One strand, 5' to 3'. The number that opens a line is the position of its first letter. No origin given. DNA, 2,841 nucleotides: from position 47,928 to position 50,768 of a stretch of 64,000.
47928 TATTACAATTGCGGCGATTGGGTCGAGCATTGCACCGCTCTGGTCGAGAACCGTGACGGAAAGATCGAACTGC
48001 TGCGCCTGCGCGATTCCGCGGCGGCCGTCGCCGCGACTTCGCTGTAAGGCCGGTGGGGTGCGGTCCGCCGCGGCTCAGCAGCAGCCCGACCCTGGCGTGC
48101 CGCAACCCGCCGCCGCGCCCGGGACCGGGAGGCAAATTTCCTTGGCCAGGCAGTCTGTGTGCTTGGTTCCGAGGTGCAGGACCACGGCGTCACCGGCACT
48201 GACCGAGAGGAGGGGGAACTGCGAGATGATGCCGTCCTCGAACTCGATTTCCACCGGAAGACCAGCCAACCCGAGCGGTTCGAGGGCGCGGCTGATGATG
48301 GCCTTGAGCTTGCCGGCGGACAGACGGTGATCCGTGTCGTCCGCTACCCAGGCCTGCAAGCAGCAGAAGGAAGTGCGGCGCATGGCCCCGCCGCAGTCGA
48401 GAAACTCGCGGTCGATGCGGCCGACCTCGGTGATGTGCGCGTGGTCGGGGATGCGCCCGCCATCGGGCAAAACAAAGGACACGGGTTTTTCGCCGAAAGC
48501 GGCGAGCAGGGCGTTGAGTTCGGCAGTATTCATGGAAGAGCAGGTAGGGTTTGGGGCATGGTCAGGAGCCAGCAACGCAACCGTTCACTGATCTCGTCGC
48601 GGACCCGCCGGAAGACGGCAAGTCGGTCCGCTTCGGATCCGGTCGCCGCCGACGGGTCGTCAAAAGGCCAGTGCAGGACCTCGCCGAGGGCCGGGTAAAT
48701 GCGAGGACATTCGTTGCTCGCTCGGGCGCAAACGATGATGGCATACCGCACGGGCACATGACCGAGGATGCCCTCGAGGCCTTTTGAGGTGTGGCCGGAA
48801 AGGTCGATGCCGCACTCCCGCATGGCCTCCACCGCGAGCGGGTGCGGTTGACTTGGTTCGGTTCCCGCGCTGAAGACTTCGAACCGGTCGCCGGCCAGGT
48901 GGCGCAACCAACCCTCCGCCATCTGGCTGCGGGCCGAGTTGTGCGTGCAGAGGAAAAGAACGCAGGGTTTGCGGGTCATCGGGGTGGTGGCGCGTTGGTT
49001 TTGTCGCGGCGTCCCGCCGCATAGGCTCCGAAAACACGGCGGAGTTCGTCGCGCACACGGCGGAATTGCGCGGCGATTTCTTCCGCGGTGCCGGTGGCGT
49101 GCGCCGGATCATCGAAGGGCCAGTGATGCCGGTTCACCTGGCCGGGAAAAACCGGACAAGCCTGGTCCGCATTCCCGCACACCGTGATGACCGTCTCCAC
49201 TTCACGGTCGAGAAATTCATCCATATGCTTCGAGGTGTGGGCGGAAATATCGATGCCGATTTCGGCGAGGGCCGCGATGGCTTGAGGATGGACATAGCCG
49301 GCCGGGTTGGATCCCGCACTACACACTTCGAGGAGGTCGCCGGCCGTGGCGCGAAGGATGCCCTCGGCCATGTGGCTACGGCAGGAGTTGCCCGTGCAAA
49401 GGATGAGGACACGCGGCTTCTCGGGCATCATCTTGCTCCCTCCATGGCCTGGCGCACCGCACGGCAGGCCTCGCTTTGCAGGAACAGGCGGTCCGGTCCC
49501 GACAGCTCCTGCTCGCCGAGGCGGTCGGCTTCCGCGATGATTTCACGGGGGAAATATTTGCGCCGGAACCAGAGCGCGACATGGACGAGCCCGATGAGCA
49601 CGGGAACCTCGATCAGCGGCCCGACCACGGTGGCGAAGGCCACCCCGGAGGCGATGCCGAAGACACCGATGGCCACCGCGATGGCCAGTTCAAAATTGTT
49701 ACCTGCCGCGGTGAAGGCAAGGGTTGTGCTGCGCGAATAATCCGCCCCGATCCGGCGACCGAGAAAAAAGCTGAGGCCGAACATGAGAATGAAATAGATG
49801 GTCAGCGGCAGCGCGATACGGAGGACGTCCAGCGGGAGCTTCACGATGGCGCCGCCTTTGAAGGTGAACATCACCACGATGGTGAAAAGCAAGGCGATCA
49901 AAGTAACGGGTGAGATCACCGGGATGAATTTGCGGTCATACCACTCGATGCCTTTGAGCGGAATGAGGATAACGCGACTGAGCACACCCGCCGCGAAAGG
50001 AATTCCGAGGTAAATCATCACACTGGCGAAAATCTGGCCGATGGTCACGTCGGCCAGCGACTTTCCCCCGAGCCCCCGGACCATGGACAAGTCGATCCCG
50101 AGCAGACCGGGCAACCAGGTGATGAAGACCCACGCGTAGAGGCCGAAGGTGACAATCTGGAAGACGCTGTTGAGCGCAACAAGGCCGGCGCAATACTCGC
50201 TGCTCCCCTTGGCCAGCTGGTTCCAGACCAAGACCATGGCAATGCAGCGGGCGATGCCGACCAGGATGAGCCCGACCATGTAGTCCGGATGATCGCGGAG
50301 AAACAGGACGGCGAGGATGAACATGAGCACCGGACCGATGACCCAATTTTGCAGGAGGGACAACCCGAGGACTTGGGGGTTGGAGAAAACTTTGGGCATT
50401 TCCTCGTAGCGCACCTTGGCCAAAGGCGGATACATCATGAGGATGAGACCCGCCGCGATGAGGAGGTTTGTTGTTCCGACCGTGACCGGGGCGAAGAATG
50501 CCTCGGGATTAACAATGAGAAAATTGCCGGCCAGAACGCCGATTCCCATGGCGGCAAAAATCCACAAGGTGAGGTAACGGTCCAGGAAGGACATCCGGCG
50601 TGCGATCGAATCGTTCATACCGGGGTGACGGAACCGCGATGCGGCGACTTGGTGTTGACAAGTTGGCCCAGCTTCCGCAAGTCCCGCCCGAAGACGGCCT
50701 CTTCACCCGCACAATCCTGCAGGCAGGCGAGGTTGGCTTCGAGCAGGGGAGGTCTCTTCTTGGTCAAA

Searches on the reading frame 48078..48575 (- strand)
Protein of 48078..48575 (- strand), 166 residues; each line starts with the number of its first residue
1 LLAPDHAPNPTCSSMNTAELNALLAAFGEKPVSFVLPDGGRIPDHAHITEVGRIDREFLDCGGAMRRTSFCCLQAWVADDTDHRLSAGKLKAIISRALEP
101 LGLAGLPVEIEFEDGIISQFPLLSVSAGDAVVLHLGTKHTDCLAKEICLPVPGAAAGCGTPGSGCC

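Call 65: search_protein_families(library=pfam, proteins=[window:48078-48575:-], max_evalue=0.01)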
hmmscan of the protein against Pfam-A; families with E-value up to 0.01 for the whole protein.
window:48078-48575:- (166 aa): 1 family
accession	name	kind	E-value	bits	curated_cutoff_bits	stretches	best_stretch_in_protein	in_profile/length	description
PF20001.5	DUF6428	-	4.7e-35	121.1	28.7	1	18-166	2-155/155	Family of unknown function (DUF6428)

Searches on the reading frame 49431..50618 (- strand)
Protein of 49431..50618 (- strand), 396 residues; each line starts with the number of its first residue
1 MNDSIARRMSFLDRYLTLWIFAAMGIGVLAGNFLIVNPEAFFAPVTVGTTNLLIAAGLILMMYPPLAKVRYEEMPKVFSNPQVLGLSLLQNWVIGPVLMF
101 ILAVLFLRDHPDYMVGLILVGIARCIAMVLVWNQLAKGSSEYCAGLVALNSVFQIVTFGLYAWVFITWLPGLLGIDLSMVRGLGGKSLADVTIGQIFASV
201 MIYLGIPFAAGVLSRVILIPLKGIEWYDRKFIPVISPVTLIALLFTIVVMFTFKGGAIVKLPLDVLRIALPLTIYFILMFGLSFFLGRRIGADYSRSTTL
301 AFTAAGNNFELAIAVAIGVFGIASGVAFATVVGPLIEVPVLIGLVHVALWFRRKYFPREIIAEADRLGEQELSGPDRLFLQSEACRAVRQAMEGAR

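Call 65: search_protein_families(library=pfam, proteins=[window:49431-50618:-], max_evalue=0.01)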
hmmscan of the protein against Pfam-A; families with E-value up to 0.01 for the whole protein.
window:49431-50618:- (396 aa): 1 family
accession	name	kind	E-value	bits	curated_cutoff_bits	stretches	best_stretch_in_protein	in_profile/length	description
PF01758.21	SBF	-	2.7e-54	184.2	24.3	1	57-260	3-190/191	Sodium Bile acid symporter family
